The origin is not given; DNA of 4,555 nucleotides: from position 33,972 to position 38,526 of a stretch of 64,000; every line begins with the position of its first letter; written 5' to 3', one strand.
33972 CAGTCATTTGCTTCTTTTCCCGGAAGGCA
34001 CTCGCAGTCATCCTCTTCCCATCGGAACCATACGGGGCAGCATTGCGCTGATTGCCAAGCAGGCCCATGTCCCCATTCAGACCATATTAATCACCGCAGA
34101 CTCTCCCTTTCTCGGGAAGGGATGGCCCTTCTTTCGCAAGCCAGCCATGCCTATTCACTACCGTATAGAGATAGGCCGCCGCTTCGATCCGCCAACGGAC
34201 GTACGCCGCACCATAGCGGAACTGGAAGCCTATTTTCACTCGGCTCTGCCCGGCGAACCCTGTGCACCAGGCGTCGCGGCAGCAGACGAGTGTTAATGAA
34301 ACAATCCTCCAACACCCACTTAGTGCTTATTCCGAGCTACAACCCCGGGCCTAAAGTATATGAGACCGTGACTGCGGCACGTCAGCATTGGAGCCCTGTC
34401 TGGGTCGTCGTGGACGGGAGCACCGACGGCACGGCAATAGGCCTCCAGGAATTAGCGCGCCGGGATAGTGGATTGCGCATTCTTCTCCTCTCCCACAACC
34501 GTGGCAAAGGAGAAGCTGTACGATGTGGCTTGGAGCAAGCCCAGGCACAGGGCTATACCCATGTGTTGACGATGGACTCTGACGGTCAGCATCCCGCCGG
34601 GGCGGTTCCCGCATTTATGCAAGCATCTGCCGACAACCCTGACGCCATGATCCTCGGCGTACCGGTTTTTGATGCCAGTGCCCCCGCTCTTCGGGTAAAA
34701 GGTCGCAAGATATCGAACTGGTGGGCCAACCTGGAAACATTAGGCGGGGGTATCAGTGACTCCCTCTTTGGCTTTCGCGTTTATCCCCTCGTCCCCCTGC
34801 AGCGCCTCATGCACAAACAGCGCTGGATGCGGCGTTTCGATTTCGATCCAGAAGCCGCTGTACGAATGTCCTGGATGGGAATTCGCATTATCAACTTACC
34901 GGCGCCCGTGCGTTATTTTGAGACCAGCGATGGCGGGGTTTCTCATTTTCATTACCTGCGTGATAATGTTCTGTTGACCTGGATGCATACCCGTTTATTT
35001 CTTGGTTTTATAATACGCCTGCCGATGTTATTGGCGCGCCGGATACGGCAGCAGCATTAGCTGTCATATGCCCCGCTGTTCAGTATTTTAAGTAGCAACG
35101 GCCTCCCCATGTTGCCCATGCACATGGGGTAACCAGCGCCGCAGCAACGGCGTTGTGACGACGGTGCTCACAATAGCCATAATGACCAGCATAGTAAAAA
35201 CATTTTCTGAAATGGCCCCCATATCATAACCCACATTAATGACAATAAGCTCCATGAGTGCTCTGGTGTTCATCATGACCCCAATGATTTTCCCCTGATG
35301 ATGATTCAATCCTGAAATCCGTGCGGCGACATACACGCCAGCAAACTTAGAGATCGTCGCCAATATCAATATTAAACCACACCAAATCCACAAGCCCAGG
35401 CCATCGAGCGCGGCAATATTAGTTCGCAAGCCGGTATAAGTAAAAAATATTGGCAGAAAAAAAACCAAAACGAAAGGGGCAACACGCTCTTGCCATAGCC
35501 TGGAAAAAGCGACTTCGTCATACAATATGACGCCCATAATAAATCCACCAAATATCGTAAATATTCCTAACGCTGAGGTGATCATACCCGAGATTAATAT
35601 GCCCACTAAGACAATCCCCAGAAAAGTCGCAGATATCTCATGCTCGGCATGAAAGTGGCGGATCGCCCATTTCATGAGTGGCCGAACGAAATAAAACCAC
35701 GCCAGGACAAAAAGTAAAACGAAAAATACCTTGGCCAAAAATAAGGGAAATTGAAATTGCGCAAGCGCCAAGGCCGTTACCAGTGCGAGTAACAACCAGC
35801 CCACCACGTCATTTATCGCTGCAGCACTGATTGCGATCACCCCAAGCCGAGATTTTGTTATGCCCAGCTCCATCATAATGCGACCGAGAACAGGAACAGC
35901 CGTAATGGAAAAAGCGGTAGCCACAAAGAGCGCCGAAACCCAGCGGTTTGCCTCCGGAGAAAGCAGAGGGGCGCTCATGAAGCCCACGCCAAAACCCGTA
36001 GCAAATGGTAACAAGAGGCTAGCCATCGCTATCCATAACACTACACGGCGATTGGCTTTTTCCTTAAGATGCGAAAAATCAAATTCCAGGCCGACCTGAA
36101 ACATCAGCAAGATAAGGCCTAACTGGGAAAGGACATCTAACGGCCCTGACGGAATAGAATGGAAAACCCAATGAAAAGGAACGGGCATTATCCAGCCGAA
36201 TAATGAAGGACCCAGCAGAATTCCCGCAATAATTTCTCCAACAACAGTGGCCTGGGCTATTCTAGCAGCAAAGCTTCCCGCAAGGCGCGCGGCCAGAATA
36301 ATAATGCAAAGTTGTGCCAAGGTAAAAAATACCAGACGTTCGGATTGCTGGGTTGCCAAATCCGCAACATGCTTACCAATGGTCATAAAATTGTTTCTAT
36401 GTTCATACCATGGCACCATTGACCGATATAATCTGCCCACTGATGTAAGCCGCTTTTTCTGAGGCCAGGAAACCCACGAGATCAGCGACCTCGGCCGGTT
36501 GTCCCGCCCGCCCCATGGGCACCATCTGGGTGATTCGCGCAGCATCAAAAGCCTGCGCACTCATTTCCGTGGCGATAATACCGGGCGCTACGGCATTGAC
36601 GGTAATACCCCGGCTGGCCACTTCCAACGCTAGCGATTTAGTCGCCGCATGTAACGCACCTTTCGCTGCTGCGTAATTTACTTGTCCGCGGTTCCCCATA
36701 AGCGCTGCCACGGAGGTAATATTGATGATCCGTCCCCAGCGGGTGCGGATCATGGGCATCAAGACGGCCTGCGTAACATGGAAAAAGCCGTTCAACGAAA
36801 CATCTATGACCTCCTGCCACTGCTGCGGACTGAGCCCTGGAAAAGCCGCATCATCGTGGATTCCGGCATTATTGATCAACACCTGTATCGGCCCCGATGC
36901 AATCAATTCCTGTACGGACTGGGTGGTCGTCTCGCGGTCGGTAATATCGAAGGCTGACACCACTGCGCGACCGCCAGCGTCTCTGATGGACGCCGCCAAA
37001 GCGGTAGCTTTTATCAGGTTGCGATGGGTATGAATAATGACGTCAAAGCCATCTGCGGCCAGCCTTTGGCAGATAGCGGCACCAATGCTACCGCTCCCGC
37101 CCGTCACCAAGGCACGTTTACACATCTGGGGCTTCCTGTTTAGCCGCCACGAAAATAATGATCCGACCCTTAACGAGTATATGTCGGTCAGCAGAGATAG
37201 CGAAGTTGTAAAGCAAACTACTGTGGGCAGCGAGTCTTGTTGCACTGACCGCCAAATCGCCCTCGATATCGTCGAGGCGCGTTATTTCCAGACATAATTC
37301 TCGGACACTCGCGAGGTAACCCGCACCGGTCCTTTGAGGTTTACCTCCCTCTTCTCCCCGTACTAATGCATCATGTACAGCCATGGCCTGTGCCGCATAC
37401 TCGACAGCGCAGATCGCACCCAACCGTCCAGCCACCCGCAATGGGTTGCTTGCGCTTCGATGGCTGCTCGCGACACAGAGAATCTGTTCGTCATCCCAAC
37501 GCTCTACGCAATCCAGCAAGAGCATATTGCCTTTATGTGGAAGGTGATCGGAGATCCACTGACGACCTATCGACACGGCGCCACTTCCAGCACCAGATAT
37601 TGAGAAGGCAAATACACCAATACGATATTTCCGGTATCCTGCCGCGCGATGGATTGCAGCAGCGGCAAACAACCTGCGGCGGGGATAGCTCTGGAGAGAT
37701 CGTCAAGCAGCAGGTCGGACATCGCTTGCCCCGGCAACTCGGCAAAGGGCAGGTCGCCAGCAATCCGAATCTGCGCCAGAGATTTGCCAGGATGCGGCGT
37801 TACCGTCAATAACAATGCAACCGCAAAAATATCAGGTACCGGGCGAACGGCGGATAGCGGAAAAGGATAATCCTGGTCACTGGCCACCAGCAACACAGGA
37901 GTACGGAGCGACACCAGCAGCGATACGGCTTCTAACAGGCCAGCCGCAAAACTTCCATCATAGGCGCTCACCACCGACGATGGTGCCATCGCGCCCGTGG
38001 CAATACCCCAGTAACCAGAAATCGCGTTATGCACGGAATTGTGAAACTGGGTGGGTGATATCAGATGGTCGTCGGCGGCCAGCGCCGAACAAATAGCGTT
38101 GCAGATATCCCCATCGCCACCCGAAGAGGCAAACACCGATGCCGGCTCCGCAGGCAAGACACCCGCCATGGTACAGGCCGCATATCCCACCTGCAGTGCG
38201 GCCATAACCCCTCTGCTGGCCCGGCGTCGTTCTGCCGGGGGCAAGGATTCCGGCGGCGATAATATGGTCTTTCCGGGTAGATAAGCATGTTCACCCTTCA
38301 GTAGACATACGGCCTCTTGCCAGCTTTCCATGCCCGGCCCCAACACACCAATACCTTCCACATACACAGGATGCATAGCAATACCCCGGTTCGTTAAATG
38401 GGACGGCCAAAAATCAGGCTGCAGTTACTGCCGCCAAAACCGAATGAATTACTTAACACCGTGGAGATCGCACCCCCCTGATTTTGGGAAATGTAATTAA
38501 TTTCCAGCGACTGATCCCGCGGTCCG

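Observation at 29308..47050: Apparently intact xanthomonadin/aryl-polyene type II PKS system in a probable acidophile chromosome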

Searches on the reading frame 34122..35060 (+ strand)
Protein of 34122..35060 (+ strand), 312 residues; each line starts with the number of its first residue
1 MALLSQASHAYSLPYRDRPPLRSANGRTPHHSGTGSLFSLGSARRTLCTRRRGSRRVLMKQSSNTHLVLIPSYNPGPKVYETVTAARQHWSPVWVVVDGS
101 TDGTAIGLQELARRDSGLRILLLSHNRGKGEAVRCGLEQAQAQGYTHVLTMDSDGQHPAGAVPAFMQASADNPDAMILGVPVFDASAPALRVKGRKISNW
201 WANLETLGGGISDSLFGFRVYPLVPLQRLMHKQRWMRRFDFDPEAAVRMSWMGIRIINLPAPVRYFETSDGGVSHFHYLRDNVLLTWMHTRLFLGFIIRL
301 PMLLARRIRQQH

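Call 3: search_protein_families(library=pfam, proteins=[window:34122-35060:+], max_evalue=0.01)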
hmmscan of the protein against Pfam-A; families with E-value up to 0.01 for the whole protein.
window:34122-35060:+ (312 aa): 2 families
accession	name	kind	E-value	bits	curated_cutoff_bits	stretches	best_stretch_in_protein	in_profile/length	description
PF00535.33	Glycos_transf_2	-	8.7e-19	68.5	23.3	1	68-200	2-132/168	Glycosyl transferase family 2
PF13641.12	Glyco_tranf_2_3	-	0.0018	18.8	27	1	67-155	4-97/230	Glycosyltransferase like family 2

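Call 8: search_protein_families(library=ncbifam, proteins=[window:34122-35060:+], max_evalue=0.001)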
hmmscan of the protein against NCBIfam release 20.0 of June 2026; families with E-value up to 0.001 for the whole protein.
window:34122-35060:+ (312 aa): 9 families
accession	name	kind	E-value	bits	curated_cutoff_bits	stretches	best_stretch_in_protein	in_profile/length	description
NF058614.1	PPMAGASynPpgS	equivalog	1.9e-11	43.8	370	1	68-180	4-112/226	polyprenyl-phospho-N-acetylgalactosaminyl synthase PpgS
TIGR03937.1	PgaC_IcaA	equivalog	3.8e-11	42.6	422.3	1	61-173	42-154/407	poly-beta-1,6-N-acetyl-D-glucosamine synthase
NF047588.1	GlcsyltransPgfSStrep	equivalog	3.8e-08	32.9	500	1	94-170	38-111/308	glycosyltransferase PgfS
TIGR04182.1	glyco_TIGR04182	equivalog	7.1e-08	32.2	325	1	68-286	4-211/293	S-layer glycoprotein N-glycosyltransferase AglJ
NF047683.1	TeichurnBiosyTuaG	equivalog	1.7e-06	27.9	400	1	59-156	1-98/252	teichuronic acid biosynthesis protein TuaG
TIGR01556.1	rhamnosyltran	subfamily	3.3e-06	26.5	200.55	1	73-184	3-114/281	rhamnosyltransferase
NF041875.1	EPS_EpsD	equivalog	4.2e-06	26.4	370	1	68-180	3-115/325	exopolysaccharide biosynthesis glycosyltransferase EpsD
NF041391.1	DPhHxTase_Halo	equivalog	1.4e-05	24.2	375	1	95-256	28-176/213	dolichyl-phosphate hexose transferase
NF007986.1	PRK10714.1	equivalog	8.4e-05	21.7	529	1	69-174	11-120/316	undecaprenyl-phosphate 4-deoxy-4-formamido-L-arabinose transferase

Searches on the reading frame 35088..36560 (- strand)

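Call 3: search_protein_families(library=pfam, proteins=[window:35088-36560:-], max_evalue=0.01)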
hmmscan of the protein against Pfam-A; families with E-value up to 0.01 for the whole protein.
window:35088-36560:- (490 aa): 1 family
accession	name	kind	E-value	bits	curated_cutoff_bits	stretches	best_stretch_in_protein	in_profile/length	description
PF00999.27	Na_H_Exchanger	-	4.9e-54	184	26.2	1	89-473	2-373/375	Sodium/hydrogen exchanger, transmembrane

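Call 8: search_protein_families(library=ncbifam, proteins=[window:35088-36560:-], max_evalue=0.001)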
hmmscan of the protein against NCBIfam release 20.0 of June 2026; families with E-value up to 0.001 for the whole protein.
window:35088-36560:- (490 aa): 2 families
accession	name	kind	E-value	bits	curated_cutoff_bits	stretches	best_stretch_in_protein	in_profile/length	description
TIGR00932.1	2a37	subfamily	1.4e-43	149.4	238.3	1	89-379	2-273/275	monovalent cation:proton antiporter-2 (CPA2) family protein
NF045626.1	FeTrans_MagA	equivalog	2e-06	27.1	700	1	81-472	8-372/386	iron transporter MagA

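Call 73: search_protein_families(library=ncbifam, proteins=[window:35088-36386:-], max_evalue=0.01)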
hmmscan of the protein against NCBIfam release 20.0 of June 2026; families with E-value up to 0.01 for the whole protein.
window:35088-36386:- (432 aa): 2 families
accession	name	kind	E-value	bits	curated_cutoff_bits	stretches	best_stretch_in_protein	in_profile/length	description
TIGR00932.1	2a37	subfamily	9.9e-44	149.9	238.3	1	31-321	2-273/275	monovalent cation:proton antiporter-2 (CPA2) family protein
NF045626.1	FeTrans_MagA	equivalog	1.3e-06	27.7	700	1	23-414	8-372/386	iron transporter MagA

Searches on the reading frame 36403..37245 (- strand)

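Call 3: search_protein_families(library=pfam, proteins=[window:36403-37245:-], max_evalue=0.01)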
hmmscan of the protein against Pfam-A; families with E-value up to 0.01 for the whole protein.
window:36403-37245:- (280 aa): 9 families
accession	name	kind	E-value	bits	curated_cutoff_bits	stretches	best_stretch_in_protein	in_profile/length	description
PF00106.31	adh_short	-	7.8e-56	189.1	26.6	1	43-234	1-192/195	short chain dehydrogenase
PF13561.12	adh_short_C2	-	9.9e-52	176.3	27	1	52-277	6-233/236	Enoyl-(Acyl carrier protein) reductase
PF08659.16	KR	-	3.5e-21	76.4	22.6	1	46-204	4-162/180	KR domain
PF01370.27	Epimerase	-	1.8e-07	31.3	20.9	1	45-133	1-78/240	NAD dependent epimerase/dehydratase family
PF16363.11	GDP_Man_Dehyd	-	6.7e-05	22.9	27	1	46-113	1-73/332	GDP-mannose 4,6 dehydratase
PF03807.23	F420_oxidored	-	0.00065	20.7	21.6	1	50-88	6-45/94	NADP oxidoreductase coenzyme F420-dependent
PF03435.24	Sacchrp_dh_NADP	-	0.0011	19.7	25.1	1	50-132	5-81/129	Saccharopine dehydrogenase NADP binding domain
PF13460.12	NAD_binding_10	-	0.0022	18.3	27.2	1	49-228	1-150/184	NAD(P)H-binding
PF02719.21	Polysacc_synt_2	-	0.0045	16.7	20.2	1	46-112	2-74/293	Polysaccharide biosynthesis protein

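Call 8: search_protein_families(library=ncbifam, proteins=[window:36403-37245:-], max_evalue=0.001)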
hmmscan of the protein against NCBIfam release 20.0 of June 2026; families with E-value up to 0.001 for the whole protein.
window:36403-37245:- (280 aa): 233 families (the best 25 are shown)
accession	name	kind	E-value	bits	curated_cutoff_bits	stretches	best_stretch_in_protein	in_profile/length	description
NF004200.0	PRK05653.1-5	equivalog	1.1e-106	355.8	273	1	41-280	1-242/242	3-oxoacyl-ACP reductase FabG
NF009466.0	PRK12826.1-2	subfamily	5.4e-81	271.7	222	1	41-279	2-244/248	3-oxoacyl-ACP reductase FabG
NF053542.1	FlxB_rubin_SDR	equivalog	1.8e-79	266.8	340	1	43-278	1-238/239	flexirubin biosynthesis SDR family reductase FlxB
TIGR01830.1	3oxo_ACP_reduc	equivalog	1.7e-75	253.8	297.75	1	45-280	1-239/239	3-oxoacyl-[acyl-carrier-protein] reductase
TIGR01831.1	fabG_rel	equivalog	7.5e-73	244.8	338.85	1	46-280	2-239/239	3-ketoacyl-ACP reductase FabG2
TIGR01829.1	AcAcCoA_reduct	subfamily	1.1e-68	231.5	302.1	1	45-278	3-239/242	acetoacetyl-CoA reductase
NF004197.0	PRK05653.1-1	equivalog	8.9e-68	228.6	332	1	43-279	8-246/249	3-oxoacyl-ACP reductase FabG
NF009464.0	PRK12824.1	subfamily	1.6e-65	221.2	269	1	41-278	1-241/245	3-oxoacyl-ACP reductase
NF004199.0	PRK05653.1-4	equivalog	2.5e-65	220.5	301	1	43-280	6-246/247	3-oxoacyl-ACP reductase FabG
NF047420.2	EF_P_mod_YmfI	equivalog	1e-62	212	238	1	45-279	2-235/236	elongation factor P 5-aminopentanone reductase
NF004198.0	PRK05653.1-3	equivalog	6.2e-61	206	296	1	42-279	7-246/248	3-oxoacyl-ACP reductase FabG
NF009384.0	PRK12743.1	equivalog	1.5e-56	191.5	264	1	40-279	4-247/258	SDR family oxidoreductase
NF040605.2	mycolic_FabG1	exception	1.5e-54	185.3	420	1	44-279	3-229/233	3-oxoacyl-ACP reductase FabG1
NF009547.0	PRK12936.1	subfamily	1.7e-54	185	436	1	43-279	7-242/245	3-ketoacyl-(acyl-carrier-protein) reductase NodG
NF005559.1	PRK07231.1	subfamily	3.9e-53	180.5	215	1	43-279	5-247/249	glucose 1-dehydrogenase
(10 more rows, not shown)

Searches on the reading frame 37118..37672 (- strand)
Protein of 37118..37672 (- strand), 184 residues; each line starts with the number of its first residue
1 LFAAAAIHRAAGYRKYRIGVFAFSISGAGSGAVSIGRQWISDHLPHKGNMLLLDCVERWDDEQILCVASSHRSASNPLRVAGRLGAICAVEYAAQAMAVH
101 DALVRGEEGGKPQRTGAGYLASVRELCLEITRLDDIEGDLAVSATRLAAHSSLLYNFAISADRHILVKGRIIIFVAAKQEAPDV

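Call 3: search_protein_families(library=pfam, proteins=[window:37118-37672:-], max_evalue=0.01)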
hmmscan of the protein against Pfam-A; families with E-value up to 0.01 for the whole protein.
window:37118-37672:- (184 aa): 0 families

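Call 8: search_protein_families(library=ncbifam, proteins=[window:37118-37672:-], max_evalue=0.001)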
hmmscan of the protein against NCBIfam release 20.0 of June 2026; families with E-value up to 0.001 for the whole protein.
window:37118-37672:- (184 aa): 0 families

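Call 43: search_solved_structures(query=window:37118-37564:-, max_evalue=10, show_alignments=2)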
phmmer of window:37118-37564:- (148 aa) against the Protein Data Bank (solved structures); distinct sequences matched with E-value up to 10: 1.
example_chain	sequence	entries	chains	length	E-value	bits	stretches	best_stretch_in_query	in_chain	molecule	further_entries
6qsr_B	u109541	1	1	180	0.17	15.5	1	5-72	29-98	Beta-hydroxyacyl-(Acyl-carrier-protein) dehydratase FabA/FabZ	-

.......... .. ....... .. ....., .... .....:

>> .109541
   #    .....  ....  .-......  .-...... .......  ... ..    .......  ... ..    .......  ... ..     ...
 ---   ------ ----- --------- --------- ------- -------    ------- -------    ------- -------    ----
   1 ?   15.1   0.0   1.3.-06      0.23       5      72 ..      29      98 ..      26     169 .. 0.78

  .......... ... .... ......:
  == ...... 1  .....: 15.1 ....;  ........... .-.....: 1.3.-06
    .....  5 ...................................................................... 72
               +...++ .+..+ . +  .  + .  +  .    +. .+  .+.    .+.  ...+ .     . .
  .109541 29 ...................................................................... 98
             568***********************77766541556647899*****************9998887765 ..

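Call 53: search_protein_families(library=pfam, proteins=[window:37118-37576:-], max_evalue=10)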
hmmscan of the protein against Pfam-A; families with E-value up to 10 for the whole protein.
window:37118-37576:- (152 aa): 1 family
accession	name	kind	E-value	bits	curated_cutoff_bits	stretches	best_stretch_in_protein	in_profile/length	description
PF22817.2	ApeP-like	-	0.017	15.2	27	1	11-70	10-71/158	ApeP dehydratase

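Call 55: search_solved_structures(query=A1, max_evalue=1, show_alignments=1)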
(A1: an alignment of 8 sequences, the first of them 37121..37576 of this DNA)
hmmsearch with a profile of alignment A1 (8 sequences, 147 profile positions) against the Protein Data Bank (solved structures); distinct sequences matched with E-value up to 1: 3.
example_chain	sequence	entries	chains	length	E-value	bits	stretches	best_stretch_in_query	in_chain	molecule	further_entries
6qsr_B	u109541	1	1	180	1.1e-05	28.7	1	8-137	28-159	Beta-hydroxyacyl-(Acyl-carrier-protein) dehydratase FabA/FabZ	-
5buy_A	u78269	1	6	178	0.064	16.5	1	3-119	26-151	3-hydroxyacyl-[acyl-carrier-protein] dehydratase FabZ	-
9bj7_A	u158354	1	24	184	0.79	13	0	43-127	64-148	AbiV family abortive infection protein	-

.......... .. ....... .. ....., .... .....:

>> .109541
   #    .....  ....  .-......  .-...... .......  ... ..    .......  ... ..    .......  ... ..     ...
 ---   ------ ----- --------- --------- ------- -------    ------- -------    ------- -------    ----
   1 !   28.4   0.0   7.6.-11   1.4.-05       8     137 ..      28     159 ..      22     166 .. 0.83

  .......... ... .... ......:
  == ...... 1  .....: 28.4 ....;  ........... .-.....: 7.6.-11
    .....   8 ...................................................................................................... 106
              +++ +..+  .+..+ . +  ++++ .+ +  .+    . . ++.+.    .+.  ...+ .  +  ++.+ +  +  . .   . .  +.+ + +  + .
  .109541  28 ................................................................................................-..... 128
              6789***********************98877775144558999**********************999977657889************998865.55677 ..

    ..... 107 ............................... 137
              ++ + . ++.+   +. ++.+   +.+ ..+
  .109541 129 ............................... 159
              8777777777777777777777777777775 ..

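Call 56: search_protein_families(library=pfam, alignment_id=A1, max_evalue=0.01)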
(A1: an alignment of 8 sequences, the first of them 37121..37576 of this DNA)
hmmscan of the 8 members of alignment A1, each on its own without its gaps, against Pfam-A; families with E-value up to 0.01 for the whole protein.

A. member 1, window:37121-37576:- (152 aa): 0 families

B. families by the number of members that match (of 8 scanned): 0 families

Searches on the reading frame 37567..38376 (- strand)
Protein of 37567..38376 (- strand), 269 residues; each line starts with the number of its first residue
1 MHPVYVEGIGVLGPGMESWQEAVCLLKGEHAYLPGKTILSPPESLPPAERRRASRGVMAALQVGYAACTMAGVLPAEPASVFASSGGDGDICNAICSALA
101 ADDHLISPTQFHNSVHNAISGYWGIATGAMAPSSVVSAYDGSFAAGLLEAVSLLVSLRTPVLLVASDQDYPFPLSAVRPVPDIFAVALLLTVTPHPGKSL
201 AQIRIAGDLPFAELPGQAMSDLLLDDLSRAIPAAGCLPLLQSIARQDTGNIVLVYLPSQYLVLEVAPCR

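Call 3: search_protein_families(library=pfam, proteins=[window:37567-38376:-], max_evalue=0.01)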
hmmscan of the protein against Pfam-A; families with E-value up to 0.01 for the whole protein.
window:37567-38376:- (269 aa): 2 families
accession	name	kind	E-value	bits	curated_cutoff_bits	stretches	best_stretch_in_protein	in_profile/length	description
PF13723.12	Ketoacyl-synt_2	-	5.2e-26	92.1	25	1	43-195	20-166/223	Beta-ketoacyl synthase, N-terminal domain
PF06197.19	DUF998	-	0.0027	17.8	30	1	49-166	64-156/184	Protein of unknown function (DUF998)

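Call 8: search_protein_families(library=ncbifam, proteins=[window:37567-38376:-], max_evalue=0.001)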
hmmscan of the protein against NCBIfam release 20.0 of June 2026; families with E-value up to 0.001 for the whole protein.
window:37567-38376:- (269 aa): 0 families

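Call 32: search_solved_structures(query=window:37567-38376:-, max_evalue=0.01, show_alignments=2)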
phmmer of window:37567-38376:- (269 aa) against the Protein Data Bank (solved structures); distinct sequences matched with E-value up to 0.01: 2.
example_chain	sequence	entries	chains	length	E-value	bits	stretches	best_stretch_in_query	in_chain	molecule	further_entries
7f28_A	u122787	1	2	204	6.4e-09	39.1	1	43-191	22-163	Ketoacyl_synth_N domain-containing protein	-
6qsp_B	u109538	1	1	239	5.3e-07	32.8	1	43-190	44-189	Uncharacterized protein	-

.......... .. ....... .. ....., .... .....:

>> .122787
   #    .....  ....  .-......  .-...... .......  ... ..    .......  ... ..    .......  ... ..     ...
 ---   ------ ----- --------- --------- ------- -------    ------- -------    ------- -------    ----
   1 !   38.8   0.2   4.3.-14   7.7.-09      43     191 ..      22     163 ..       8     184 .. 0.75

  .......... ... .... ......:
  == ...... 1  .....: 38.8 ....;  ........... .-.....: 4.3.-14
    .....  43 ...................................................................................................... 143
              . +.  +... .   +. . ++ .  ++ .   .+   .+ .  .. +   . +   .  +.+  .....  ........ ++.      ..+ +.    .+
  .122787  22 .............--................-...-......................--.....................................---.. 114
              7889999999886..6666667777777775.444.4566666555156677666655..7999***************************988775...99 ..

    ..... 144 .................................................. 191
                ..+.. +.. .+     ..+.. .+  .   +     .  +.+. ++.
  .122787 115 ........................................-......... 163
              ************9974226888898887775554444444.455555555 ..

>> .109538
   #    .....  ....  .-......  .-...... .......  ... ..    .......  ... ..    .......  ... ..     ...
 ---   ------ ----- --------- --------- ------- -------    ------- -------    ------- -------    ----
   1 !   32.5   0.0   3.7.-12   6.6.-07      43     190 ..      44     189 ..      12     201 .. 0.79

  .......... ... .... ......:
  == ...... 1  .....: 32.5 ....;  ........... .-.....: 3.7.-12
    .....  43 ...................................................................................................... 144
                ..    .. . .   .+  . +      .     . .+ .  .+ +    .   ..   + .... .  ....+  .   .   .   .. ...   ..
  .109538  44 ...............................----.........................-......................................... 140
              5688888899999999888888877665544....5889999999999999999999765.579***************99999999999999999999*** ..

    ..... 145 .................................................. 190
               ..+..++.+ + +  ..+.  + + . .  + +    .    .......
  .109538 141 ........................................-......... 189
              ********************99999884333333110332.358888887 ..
